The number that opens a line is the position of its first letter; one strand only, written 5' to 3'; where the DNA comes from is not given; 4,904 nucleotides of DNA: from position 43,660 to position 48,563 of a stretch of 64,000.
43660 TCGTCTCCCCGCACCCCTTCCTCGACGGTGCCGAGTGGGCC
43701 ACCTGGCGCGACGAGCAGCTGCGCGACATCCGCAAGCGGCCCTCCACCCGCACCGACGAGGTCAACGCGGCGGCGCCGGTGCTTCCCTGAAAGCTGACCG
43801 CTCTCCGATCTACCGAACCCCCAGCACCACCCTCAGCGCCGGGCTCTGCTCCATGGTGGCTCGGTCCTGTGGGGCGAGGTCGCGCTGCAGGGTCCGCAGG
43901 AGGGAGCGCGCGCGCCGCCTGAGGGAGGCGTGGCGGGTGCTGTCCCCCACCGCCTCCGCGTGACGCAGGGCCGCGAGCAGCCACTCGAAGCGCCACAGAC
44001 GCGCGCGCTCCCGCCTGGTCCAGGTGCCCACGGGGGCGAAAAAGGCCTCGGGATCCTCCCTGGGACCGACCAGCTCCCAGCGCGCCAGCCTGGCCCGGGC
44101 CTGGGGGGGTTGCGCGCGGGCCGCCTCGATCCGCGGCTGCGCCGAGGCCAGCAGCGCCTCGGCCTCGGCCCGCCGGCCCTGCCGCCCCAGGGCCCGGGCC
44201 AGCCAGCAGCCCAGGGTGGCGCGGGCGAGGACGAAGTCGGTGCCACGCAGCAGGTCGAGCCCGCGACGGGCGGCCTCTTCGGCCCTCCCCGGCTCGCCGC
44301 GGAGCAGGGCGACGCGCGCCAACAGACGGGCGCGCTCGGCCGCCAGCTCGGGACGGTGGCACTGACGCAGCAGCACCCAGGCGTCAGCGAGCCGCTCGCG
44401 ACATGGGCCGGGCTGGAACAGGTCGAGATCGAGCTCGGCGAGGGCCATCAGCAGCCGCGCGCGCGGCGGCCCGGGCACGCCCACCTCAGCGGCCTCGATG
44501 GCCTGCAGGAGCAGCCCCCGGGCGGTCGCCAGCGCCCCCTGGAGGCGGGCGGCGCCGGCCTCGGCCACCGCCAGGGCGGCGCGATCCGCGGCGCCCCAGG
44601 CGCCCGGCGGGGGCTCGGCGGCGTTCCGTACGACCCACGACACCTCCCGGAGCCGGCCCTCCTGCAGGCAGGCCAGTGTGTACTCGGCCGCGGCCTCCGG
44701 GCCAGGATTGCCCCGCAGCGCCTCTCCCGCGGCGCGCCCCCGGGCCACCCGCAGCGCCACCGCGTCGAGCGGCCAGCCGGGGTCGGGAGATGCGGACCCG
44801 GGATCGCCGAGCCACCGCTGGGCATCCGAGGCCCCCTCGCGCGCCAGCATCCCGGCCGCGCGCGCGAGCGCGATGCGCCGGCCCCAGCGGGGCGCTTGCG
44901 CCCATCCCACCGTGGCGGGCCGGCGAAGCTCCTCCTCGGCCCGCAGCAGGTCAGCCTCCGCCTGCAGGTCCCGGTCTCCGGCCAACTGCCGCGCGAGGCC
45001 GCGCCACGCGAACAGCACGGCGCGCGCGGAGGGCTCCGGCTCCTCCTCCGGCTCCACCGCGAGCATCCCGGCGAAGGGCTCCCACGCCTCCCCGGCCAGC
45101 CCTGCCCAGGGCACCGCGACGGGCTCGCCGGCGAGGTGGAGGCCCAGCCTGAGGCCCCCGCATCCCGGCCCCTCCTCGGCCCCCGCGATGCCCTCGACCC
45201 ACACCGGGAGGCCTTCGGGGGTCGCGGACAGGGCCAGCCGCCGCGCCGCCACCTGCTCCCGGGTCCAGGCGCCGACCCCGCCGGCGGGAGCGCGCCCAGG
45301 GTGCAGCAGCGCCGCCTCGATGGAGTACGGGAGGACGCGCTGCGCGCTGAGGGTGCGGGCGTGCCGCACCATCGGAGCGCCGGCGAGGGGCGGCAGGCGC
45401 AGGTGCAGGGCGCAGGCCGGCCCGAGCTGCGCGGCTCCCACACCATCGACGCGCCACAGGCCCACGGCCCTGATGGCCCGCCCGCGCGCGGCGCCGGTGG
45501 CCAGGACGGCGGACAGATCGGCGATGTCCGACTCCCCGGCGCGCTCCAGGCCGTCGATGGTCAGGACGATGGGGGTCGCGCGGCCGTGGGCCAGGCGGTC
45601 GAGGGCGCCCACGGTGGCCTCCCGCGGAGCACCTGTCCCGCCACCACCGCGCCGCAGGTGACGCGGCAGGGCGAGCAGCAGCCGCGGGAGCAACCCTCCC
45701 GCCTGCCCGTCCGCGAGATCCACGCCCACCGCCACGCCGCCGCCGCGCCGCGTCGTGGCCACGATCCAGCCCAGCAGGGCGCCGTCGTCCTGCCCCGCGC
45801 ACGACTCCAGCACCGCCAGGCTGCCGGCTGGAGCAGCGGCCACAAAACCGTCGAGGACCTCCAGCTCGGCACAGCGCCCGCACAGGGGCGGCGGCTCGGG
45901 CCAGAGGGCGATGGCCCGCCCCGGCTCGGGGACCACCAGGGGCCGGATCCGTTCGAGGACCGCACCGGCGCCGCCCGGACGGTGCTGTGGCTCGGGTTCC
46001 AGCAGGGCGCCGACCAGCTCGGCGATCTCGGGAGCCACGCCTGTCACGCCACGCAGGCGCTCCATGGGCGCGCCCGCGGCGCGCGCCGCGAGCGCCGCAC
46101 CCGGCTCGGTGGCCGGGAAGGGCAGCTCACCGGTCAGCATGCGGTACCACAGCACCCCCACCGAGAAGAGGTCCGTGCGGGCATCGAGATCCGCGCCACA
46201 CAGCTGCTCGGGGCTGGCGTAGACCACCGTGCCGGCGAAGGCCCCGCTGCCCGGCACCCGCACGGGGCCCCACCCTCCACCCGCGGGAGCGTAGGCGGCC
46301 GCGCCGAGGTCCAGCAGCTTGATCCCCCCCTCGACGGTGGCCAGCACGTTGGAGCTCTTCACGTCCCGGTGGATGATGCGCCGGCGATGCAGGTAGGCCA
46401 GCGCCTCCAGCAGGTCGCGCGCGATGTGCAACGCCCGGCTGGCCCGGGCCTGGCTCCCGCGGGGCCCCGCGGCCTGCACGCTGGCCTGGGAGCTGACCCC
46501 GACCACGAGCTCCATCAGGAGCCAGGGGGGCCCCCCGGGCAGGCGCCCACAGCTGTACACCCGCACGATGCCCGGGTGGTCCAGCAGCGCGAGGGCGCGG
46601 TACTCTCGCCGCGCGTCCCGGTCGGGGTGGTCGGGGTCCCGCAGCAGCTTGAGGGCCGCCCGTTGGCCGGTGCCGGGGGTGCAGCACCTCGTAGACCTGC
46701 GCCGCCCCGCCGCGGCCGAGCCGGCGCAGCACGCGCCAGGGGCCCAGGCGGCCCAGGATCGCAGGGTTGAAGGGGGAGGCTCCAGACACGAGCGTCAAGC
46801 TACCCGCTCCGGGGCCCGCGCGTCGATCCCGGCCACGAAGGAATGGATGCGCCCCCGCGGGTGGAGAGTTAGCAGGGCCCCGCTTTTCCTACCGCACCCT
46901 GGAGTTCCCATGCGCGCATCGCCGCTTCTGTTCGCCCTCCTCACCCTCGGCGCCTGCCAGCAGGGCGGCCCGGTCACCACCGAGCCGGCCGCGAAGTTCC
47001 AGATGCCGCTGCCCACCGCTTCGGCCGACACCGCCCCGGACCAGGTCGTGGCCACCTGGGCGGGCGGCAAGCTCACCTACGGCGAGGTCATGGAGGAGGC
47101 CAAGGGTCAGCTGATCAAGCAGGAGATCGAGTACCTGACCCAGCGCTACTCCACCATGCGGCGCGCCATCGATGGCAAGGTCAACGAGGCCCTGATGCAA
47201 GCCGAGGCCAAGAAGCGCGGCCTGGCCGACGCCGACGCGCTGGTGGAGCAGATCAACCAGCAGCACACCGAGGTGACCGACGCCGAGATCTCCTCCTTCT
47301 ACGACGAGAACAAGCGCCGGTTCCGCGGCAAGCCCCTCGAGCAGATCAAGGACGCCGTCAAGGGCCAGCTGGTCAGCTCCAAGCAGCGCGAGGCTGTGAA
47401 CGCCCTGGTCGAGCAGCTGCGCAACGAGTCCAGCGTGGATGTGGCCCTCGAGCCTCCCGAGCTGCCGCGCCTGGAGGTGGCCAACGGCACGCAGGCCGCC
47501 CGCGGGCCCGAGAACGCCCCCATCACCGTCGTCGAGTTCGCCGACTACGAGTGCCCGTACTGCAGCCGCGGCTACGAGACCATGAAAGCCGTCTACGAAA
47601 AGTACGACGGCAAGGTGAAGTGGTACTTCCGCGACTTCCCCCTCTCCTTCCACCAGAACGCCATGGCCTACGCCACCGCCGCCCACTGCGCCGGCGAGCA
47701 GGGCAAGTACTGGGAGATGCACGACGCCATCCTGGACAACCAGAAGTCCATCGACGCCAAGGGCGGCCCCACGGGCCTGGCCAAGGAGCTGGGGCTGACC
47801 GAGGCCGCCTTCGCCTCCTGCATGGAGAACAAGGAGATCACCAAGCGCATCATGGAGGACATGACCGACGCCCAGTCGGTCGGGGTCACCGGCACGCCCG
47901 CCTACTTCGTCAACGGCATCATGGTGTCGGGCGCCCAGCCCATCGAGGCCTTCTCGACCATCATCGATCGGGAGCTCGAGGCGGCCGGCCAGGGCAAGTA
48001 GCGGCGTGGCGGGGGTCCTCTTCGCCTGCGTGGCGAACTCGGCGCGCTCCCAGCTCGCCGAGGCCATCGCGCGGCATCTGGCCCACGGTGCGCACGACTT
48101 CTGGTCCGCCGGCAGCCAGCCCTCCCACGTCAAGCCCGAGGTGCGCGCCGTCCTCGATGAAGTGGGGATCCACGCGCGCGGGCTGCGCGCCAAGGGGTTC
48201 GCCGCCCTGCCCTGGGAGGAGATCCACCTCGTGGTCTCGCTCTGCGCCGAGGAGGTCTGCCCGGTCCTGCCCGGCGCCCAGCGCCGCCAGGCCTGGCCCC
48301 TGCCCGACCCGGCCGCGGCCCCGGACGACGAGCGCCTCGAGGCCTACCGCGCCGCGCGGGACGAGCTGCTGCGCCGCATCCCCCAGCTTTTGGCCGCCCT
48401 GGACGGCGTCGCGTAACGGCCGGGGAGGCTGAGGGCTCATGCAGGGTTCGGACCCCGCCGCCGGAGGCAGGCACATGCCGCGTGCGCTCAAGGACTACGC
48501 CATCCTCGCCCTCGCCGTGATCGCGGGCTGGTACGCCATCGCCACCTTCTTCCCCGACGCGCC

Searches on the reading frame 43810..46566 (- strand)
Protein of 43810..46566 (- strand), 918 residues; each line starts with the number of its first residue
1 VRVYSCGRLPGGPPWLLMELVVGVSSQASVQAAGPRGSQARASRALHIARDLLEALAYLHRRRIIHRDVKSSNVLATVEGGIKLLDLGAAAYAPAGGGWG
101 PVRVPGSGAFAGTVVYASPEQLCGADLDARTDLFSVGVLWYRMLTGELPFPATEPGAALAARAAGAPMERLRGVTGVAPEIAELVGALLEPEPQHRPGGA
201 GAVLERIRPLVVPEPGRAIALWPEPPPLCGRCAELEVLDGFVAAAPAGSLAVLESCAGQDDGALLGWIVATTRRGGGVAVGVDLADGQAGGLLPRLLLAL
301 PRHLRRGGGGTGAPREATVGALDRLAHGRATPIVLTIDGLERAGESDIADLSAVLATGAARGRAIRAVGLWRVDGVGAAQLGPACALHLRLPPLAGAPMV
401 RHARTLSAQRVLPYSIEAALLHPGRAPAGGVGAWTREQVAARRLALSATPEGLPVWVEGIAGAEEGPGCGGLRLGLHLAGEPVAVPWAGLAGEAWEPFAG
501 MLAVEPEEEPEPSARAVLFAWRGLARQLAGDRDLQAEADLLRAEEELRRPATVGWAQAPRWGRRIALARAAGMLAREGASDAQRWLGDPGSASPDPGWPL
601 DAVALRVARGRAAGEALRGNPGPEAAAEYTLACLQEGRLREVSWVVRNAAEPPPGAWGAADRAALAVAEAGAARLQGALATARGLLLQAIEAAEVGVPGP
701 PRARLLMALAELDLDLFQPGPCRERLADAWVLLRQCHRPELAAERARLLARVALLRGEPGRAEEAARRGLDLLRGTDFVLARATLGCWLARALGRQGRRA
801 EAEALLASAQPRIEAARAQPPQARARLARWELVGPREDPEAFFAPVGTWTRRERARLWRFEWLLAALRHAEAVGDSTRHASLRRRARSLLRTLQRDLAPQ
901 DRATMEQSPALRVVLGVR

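Call 5: search_protein_families(library=pfam, proteins=[window:43810-46566:-], max_evalue=0.1)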
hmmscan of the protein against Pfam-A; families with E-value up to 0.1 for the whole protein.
window:43810-46566:- (918 aa): 2 families
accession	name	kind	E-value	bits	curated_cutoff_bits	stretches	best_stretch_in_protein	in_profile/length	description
PF00069.31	Pkinase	-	3.5e-26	92.6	31.7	1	15-198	74-253/263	Protein kinase domain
PF07714.23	PK_Tyr_Ser-Thr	-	2.1e-13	50.6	23.1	1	12-197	74-249/258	Protein tyrosine and serine/threonine kinase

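Call 6: search_protein_families(library=ncbifam, proteins=[window:43810-46566:-], max_evalue=0.1)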
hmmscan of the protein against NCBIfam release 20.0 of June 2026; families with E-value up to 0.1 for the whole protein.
window:43810-46566:- (918 aa): 11 families
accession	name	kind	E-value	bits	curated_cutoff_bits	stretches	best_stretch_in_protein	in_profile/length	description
NF033483.0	PknB_PASTA_kin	equivalog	1e-31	110.6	450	1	3-211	72-269/563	Stk1 family PASTA domain-containing Ser/Thr kinase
NF047741.1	antiphage_MADS6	equivalog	3.9e-19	68.6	460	1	40-215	296-465/612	methylation-associated defense system protein kinase MAD6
NF038150.1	lanthi_synth_IV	equivalog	5.2e-18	64.8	650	1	15-210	269-456/851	class IV lanthionine synthetase LanL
NF052427.1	StpK7MSMEG_1200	equivalog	6.7e-14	51.3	900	1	40-154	105-213/601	serine/threonine protein kinase StpK7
TIGR03903.1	TOMM_kin_cyc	equivalog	3e-13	48.6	705.75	1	18-147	58-186/1267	TOMM system kinase/cyclase fusion protein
NF033442.0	BREX_PglW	equivalog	3.6e-10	38.2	990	1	39-206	308-482/1391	BREX system serine/threonine kinase PglW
NF009651.0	PRK13184.1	equivalog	4.1e-10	38.3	839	1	46-152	116-233/932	serine/threonine-protein kinase PknD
NF038151.1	lanthi_synth_III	equivalog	7e-06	24.7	575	1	39-92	332-385/833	class III lanthionine synthetase LanKC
TIGR03724.2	arch_bud32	equivalog_domain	0.0019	17.7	125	1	46-92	88-133/193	KEOPS complex kinase/ATPase Bud32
NF011463.0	PRK14879.1-4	equivalog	0.045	13.1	188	1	42-92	113-162/237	Kae1-associated kinase Bud32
NF011464.0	PRK14879.1-7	equivalog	0.097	12.4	246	0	45-92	105-151/221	Kae1-associated kinase Bud32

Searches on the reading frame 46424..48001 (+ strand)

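Call 5: search_protein_families(library=pfam, proteins=[window:46424-48001:+], max_evalue=0.1)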
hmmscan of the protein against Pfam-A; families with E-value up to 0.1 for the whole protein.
window:46424-48001:+ (525 aa): 5 families
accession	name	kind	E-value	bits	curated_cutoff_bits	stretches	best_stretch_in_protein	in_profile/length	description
PF13462.12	Thioredoxin_4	-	8.8e-32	111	23.2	1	354-515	2-164/165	Thioredoxin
PF01323.26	DSBA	-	1.2e-22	81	25.6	1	368-513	1-189/191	DSBA-like thioredoxin domain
PF13098.12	Thioredoxin_2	-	3.7e-06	27.7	27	1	365-512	5-102/104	Thioredoxin-like domain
PF13145.12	Rotamase_2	-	0.00035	21.8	27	1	284-342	1-64/121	PPIC-type PPIASE domain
PF13192.12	Thioredoxin_3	-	0.00093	19.6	24.8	0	460-508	17-68/76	Thioredoxin domain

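Call 6: search_protein_families(library=ncbifam, proteins=[window:46424-48001:+], max_evalue=0.1)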
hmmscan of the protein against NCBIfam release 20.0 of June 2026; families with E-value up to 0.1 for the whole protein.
window:46424-48001:+ (525 aa): 6 families
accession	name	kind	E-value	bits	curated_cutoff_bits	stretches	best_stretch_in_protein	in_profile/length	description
NF041057.1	Rcas_1661_fam_Se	equivalog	4.4e-31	108.3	190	1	336-516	61-246/247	Rcas_1661 family thioredoxin-like (seleno)lipoprotein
NF000809.0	PRK00059.1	equivalog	0.00021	20.8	303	1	303-340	293-330/336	peptidylprolyl isomerase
NF008657.0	PRK11657.1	equivalog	0.00027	20.2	124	1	311-495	70-224/251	thiol:disulfide interchange protein DsbG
NF008129.0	PRK10877.1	equivalog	0.02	14.1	215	0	467-518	174-231/237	bifunctional protein-disulfide isomerase/oxidoreductase DsbC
NF047695.1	ThlDiSintDsbAHaem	equivalog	0.047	13.1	290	0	367-498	40-175/206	thiol:disulfide interchange protein DsbA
TIGR00412.2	redox_disulf_2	subfamily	0.078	13.4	62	0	469-505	29-64/75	MTH895/ArsE family thioredoxin-like protein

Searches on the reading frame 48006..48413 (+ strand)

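Call 84: search_protein_families(library=pfam, proteins=[window:48006-48413:+], max_evalue=0.001)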
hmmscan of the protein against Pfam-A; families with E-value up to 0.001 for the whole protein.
window:48006-48413:+ (136 aa): 1 family
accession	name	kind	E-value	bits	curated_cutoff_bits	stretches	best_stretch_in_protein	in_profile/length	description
PF01451.26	LMWPc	-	5.9e-14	52.9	23.2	1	4-129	1-144/144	Low molecular weight phosphotyrosine protein phosphatase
